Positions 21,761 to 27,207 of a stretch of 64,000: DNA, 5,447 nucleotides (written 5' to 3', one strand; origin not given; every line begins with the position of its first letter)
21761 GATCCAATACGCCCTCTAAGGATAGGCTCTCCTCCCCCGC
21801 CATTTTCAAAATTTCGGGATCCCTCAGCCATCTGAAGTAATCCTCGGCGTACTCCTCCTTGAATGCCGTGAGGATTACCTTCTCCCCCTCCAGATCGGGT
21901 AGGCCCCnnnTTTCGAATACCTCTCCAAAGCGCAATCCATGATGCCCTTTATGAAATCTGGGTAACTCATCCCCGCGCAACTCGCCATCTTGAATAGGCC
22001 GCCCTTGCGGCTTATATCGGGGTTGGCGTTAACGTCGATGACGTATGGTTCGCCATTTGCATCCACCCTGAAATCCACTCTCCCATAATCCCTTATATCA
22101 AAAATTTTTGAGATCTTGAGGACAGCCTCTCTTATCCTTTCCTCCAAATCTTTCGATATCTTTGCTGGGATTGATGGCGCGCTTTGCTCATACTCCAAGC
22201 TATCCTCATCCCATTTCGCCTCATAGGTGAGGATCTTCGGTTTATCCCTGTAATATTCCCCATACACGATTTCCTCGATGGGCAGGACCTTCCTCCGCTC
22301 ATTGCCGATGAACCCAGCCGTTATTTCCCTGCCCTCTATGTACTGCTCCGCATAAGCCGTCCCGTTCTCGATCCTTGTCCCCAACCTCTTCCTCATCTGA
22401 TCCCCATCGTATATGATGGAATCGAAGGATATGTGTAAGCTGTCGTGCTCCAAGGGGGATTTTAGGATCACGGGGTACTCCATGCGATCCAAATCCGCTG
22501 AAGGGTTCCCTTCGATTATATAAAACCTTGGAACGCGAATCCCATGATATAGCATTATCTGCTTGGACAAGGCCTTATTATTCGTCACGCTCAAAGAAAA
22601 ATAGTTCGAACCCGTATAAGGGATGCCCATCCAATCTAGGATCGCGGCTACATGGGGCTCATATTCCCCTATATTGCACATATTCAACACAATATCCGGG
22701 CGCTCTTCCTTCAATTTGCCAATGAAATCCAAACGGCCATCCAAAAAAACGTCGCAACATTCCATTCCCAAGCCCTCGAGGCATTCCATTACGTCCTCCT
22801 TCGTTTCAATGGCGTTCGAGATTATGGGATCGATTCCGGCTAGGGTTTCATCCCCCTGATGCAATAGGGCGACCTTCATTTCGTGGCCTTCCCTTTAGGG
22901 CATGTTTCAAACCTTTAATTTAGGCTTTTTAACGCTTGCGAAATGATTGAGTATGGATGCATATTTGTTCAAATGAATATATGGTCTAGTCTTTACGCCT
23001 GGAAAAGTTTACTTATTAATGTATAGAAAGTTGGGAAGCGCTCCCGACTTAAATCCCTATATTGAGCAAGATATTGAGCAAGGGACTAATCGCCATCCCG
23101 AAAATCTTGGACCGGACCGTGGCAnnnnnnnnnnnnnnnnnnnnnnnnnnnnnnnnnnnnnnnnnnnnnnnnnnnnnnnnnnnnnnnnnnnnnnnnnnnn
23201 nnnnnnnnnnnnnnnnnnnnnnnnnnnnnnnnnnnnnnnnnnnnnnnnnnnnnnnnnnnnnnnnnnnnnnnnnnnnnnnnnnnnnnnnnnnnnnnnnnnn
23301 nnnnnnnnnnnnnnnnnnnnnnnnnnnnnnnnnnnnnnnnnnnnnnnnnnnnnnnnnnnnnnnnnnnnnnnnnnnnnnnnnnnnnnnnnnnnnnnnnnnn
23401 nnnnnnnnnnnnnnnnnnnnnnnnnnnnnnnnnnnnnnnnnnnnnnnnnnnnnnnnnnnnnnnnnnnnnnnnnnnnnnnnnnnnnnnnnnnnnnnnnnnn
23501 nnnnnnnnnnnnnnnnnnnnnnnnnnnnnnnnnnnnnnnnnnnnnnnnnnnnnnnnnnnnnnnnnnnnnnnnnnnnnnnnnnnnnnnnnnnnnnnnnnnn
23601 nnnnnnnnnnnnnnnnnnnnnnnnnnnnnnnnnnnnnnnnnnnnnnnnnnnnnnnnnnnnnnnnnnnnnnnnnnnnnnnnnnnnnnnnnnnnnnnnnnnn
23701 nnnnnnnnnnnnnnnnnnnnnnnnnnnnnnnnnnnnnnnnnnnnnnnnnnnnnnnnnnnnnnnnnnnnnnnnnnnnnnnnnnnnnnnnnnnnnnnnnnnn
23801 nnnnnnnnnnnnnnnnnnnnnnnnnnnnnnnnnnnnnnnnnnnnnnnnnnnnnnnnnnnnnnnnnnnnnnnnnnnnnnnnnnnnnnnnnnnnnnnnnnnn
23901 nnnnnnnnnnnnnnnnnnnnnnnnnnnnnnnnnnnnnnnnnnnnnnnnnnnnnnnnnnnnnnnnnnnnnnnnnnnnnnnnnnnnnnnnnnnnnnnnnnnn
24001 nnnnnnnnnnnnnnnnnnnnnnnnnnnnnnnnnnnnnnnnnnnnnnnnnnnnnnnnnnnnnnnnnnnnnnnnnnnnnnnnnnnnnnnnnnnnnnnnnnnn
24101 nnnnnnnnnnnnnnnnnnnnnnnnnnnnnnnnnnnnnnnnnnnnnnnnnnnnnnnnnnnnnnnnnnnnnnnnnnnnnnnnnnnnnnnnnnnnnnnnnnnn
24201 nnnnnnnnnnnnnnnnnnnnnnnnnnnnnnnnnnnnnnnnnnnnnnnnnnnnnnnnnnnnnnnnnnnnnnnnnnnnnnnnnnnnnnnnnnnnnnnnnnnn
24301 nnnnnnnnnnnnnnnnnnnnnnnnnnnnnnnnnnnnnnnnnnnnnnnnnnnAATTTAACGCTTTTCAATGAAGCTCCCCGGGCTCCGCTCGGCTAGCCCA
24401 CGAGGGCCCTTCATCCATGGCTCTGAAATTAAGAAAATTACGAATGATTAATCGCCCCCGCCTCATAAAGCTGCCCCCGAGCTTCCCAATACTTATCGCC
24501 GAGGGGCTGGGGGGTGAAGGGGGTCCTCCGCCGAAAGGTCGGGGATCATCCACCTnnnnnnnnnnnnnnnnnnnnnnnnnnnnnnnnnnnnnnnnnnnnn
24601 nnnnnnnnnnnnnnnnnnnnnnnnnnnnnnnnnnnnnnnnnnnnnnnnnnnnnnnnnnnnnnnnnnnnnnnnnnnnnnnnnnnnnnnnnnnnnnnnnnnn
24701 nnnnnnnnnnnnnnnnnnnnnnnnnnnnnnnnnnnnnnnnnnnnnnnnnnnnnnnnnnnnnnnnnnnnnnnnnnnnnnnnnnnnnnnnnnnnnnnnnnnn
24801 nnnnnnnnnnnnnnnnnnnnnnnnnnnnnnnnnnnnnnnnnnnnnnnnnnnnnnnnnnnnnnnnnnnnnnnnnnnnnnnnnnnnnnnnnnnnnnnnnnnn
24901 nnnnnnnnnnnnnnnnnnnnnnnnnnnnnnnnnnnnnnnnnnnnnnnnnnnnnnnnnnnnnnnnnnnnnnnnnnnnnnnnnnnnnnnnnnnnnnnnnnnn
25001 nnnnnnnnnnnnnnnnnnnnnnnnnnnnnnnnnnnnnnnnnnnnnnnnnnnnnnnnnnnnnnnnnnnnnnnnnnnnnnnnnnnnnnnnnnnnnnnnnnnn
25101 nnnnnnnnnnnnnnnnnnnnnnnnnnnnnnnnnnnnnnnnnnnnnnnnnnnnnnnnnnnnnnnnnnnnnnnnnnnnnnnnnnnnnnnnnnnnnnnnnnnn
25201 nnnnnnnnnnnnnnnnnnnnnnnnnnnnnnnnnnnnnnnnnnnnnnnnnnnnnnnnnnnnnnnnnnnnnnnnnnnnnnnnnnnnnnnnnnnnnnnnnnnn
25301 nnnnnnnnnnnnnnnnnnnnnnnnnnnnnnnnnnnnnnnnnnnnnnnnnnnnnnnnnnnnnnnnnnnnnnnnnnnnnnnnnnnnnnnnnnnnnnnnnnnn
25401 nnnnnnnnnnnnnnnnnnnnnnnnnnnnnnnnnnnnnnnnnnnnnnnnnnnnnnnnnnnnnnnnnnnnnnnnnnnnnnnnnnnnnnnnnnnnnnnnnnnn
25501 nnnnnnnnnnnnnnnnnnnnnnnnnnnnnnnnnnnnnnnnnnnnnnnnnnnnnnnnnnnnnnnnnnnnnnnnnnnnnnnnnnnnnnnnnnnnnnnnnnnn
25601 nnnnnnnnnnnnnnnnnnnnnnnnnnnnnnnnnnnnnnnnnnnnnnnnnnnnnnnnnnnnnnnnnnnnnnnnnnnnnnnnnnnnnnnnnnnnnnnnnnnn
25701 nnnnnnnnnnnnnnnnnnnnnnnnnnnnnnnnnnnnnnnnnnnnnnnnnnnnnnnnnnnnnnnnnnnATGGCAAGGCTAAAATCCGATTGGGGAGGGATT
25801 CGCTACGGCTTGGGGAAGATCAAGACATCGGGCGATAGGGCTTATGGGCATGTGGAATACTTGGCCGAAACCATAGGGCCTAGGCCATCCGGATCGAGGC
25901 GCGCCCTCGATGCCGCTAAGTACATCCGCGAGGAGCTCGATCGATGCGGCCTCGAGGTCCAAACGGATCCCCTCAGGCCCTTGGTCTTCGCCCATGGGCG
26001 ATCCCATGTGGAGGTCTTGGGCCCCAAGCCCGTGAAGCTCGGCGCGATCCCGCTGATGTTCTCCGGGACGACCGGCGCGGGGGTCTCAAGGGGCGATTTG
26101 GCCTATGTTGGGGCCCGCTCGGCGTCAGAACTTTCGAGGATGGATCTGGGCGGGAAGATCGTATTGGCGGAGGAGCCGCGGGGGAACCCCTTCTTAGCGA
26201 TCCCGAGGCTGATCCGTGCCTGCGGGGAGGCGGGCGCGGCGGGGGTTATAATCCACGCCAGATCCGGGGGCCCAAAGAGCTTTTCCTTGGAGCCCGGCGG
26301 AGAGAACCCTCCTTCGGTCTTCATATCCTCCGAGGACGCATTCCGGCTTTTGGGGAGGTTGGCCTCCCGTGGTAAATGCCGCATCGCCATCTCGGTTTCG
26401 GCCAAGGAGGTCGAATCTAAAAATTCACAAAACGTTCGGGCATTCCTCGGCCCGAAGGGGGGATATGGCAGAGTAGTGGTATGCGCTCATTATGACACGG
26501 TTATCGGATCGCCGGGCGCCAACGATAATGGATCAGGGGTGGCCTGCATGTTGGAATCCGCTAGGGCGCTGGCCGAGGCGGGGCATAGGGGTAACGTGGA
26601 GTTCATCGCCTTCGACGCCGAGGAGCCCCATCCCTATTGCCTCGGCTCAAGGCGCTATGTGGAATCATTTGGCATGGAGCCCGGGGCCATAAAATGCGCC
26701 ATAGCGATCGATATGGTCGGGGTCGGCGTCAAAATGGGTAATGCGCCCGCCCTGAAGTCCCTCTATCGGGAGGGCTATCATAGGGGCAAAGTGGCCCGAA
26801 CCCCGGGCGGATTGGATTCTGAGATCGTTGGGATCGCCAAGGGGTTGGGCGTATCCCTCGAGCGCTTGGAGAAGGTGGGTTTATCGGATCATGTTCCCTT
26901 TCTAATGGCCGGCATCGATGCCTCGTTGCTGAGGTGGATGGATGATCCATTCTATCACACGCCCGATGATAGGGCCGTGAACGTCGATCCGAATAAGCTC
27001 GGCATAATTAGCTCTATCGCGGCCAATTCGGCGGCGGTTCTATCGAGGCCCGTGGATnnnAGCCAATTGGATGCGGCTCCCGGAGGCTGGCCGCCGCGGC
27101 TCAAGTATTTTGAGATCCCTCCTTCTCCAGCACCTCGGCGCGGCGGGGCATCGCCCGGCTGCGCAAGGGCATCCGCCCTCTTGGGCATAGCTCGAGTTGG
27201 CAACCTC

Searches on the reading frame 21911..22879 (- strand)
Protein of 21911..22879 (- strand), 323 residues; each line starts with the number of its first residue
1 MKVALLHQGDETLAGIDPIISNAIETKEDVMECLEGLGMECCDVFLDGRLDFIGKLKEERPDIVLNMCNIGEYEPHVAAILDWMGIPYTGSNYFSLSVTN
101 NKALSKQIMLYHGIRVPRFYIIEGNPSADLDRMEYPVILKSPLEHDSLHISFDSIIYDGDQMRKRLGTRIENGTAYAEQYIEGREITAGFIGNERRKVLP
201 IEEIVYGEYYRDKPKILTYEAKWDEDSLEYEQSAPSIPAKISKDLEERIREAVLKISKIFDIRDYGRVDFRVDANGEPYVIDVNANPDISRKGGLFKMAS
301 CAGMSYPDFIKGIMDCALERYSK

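Call 67: search_protein_families(library=pfam, proteins=[window:21911-22879:-], max_evalue=0.00001)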
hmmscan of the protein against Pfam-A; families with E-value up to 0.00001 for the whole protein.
window:21911-22879:- (323 aa): 1 family
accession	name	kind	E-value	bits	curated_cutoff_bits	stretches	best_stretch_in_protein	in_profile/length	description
PF07478.18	Dala_Dala_lig_C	-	9.9e-23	81.1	24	1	132-314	34-203/204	D-ala D-ala ligase C-terminus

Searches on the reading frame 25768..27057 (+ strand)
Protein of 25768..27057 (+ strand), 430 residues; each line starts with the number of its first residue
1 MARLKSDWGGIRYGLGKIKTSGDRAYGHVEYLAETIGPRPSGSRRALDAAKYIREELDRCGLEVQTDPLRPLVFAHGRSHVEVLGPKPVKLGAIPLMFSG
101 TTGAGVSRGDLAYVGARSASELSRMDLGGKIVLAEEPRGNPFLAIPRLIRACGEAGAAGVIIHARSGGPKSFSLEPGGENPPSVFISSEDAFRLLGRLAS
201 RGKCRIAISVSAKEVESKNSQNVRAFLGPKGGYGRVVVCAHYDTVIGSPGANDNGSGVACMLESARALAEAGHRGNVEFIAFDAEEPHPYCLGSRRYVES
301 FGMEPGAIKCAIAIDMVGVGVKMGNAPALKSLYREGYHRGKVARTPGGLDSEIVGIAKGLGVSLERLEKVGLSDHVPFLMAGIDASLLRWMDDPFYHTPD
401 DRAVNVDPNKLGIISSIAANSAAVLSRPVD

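Call 67: search_protein_families(library=pfam, proteins=[window:25768-27057:+], max_evalue=0.00001)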
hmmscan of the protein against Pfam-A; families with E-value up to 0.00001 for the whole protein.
window:25768-27057:+ (430 aa): 2 families
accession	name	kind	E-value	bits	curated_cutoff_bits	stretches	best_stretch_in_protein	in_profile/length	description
PF04389.22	Peptidase_M28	-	2.7e-28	99.5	21.3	1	223-420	2-191/193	Peptidase family M28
PF01546.33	Peptidase_M20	-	3.2e-07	30.9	24.6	1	248-383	30-168/206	Peptidase family M20/M25/M40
